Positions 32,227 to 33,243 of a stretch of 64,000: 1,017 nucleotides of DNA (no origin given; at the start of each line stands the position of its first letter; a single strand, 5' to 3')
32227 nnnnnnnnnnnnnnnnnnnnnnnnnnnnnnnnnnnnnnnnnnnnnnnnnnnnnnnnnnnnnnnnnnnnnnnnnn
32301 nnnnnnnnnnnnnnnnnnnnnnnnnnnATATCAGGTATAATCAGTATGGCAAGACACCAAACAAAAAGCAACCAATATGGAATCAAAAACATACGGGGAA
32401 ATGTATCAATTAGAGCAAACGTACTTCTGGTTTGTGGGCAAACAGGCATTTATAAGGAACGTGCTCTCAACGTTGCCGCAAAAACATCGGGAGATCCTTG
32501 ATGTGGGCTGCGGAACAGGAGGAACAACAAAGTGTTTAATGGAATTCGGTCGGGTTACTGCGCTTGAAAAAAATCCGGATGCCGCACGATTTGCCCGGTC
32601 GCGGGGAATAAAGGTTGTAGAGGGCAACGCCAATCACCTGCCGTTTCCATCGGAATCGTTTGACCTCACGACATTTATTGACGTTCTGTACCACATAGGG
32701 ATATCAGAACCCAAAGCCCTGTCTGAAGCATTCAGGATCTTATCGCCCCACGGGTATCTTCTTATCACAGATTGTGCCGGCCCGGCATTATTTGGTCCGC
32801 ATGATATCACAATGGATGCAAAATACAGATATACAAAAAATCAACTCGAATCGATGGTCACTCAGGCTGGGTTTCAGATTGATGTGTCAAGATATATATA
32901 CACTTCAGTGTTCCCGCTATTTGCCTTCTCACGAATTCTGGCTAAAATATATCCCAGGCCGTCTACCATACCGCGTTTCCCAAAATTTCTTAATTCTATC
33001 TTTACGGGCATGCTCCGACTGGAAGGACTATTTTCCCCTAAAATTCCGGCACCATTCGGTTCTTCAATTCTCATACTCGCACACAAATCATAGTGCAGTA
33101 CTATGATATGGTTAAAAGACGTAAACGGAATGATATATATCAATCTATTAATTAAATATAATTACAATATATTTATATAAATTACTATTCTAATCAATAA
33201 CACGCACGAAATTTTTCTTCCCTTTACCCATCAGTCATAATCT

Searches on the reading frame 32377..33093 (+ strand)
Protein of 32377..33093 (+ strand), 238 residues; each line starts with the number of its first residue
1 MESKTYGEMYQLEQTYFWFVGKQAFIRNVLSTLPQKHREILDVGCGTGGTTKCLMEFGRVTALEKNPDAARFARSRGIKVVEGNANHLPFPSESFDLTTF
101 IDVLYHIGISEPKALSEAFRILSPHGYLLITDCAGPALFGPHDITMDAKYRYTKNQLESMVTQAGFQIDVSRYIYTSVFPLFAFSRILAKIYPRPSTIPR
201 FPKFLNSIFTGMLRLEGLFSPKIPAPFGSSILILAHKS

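Call 38: search_protein_families(library=pfam, proteins=[window:32377-33093:+], max_evalue=0.01)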
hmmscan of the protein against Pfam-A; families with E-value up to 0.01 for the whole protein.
window:32377-33093:+ (238 aa): 9 families
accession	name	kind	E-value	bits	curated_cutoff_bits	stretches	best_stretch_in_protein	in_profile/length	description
PF08241.18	Methyltransf_11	-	5.2e-19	69.1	21.2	1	41-130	1-95/95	Methyltransferase domain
PF13649.12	Methyltransf_25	-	9.8e-16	58.7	27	1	40-126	1-97/97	Methyltransferase domain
PF13847.12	Methyltransf_31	-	7.6e-14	52.1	27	1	36-148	3-126/145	Methyltransferase domain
PF13489.12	Methyltransf_23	-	2e-11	44.4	27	1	29-167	13-160/164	Methyltransferase domain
PF03141.22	Methyltransf_29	-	4.2e-08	32.6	23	1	24-131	100-218/506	Putative S-adenosyl-L-methionine-dependent methyltransferase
PF08242.18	Methyltransf_12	-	2e-07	32.1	30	1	41-128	1-98/98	Methyltransferase domain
PF01209.24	Ubie_methyltran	-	3.8e-07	30.1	20.1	1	25-138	38-159/233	ubiE/COQ5 methyltransferase family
PF07021.18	MetW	-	0.0003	20.9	21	1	37-106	14-87/193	Methionine biosynthesis protein MetW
PF01728.25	FtsJ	-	0.00064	20.1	24.1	1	36-89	21-79/181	FtsJ-like methyltransferase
